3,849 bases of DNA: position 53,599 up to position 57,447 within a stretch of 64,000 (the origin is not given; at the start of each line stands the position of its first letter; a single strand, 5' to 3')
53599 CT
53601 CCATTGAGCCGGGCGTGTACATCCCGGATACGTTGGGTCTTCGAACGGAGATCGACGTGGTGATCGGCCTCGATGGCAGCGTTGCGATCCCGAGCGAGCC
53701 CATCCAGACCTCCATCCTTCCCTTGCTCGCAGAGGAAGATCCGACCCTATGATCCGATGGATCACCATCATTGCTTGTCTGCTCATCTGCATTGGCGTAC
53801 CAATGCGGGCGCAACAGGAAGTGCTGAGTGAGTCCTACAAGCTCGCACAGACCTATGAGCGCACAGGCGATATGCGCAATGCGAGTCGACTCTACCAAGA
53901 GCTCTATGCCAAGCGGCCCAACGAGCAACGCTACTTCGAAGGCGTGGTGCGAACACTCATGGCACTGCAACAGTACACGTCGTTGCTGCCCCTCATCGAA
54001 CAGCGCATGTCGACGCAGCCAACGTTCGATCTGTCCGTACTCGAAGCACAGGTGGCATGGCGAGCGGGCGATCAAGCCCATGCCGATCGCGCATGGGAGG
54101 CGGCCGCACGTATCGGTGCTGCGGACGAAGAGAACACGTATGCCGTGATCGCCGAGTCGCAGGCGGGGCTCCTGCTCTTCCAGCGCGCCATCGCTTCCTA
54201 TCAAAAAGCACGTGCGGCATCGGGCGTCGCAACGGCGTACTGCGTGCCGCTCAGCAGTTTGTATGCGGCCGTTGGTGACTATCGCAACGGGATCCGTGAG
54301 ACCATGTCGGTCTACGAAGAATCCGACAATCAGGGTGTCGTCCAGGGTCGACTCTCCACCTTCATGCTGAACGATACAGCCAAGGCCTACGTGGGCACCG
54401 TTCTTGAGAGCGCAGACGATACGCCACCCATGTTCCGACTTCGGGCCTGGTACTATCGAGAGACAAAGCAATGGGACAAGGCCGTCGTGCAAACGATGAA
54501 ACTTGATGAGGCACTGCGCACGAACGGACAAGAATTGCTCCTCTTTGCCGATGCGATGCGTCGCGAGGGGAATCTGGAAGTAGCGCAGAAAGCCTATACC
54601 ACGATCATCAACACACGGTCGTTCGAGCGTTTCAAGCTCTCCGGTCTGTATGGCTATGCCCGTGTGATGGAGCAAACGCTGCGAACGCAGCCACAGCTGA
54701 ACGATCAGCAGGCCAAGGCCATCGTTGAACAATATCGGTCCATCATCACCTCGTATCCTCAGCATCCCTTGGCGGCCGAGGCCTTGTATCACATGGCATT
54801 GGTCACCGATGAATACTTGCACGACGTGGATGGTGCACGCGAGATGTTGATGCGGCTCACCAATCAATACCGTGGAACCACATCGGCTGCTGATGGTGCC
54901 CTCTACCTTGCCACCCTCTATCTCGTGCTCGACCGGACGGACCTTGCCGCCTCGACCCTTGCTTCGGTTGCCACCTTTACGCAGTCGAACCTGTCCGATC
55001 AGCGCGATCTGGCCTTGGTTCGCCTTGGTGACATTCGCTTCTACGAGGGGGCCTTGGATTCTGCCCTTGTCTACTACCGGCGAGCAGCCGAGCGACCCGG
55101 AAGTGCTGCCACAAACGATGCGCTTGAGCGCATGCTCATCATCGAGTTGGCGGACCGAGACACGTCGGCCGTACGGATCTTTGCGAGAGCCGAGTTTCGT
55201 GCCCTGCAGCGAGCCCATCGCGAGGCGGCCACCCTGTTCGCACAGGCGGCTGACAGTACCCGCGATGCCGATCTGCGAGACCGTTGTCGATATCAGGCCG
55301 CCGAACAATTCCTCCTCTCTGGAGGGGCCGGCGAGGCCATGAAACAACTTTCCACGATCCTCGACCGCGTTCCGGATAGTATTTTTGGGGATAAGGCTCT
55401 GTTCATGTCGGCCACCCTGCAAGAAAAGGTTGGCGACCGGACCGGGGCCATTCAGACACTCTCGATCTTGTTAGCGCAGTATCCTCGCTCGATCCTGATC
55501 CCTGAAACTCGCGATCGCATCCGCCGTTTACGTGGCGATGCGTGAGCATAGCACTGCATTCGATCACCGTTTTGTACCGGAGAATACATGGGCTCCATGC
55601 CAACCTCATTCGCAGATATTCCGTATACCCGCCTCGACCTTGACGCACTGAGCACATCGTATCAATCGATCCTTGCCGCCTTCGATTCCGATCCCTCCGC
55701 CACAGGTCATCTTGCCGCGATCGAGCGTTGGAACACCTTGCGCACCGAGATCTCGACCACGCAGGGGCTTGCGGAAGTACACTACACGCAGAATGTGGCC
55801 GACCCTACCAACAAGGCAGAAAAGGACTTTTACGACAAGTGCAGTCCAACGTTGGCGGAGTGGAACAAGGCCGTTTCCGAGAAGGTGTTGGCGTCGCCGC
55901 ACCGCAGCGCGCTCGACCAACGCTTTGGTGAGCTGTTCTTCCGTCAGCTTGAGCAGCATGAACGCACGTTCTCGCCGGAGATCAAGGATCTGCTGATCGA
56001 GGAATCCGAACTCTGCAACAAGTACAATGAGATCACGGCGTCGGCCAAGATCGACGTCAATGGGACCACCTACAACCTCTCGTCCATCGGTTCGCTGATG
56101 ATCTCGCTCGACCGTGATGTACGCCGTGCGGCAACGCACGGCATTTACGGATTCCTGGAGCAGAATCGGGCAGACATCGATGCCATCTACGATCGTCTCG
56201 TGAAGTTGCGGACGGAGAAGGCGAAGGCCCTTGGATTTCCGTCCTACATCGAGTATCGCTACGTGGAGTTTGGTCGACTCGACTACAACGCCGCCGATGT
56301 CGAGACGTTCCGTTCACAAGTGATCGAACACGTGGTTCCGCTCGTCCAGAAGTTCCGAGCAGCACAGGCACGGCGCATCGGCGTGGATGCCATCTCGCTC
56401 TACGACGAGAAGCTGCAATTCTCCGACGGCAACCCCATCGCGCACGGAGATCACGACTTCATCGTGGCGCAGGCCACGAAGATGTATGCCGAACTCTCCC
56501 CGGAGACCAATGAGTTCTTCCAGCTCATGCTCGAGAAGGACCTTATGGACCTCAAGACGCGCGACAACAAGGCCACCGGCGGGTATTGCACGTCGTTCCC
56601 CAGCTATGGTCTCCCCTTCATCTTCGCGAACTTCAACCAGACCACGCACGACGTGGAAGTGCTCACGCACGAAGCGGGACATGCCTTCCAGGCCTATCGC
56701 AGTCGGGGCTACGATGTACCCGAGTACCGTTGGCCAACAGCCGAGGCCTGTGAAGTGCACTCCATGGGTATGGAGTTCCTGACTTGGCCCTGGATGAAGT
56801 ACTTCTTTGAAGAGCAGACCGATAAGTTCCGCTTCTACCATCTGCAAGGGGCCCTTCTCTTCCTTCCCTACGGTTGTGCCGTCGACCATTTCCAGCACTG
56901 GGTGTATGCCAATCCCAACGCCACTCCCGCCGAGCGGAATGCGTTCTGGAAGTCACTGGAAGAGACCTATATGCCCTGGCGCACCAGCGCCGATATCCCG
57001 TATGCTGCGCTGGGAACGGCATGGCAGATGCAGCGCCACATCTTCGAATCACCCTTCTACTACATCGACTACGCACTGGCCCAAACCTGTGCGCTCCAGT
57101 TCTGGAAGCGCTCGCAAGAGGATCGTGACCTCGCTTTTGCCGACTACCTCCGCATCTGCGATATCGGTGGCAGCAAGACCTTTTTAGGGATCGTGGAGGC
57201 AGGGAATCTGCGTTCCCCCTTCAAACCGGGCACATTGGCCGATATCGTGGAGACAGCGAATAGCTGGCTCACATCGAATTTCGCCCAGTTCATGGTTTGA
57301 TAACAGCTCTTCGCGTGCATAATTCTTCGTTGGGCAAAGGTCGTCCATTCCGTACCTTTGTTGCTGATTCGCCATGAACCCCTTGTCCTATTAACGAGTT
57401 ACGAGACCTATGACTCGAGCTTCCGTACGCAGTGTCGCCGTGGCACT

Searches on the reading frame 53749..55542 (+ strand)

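Call 55: search_protein_families(library=pfam, proteins=[window:53749-55542:+], max_evalue=0.00001)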
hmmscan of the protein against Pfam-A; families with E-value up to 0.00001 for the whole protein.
window:53749-55542:+ (598 aa): 2 families
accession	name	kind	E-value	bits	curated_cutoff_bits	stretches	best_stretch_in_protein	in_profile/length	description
PF13174.12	TPR_6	-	5.1e-13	49.2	26.3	0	550-581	2-33/33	Tetratricopeptide repeat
PF13428.12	TPR_14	-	4.4e-06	27.3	23.5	0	30-62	5-37/44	Tetratricopeptide repeat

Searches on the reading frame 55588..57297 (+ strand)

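Call 55: search_protein_families(library=pfam, proteins=[window:55588-57297:+], max_evalue=0.00001)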
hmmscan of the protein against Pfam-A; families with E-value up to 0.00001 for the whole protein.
window:55588-57297:+ (570 aa): 1 family
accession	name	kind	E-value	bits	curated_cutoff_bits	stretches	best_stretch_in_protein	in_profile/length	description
PF01432.26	Peptidase_M3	-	7.2e-33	115.1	27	1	170-546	2-448/457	Peptidase family M3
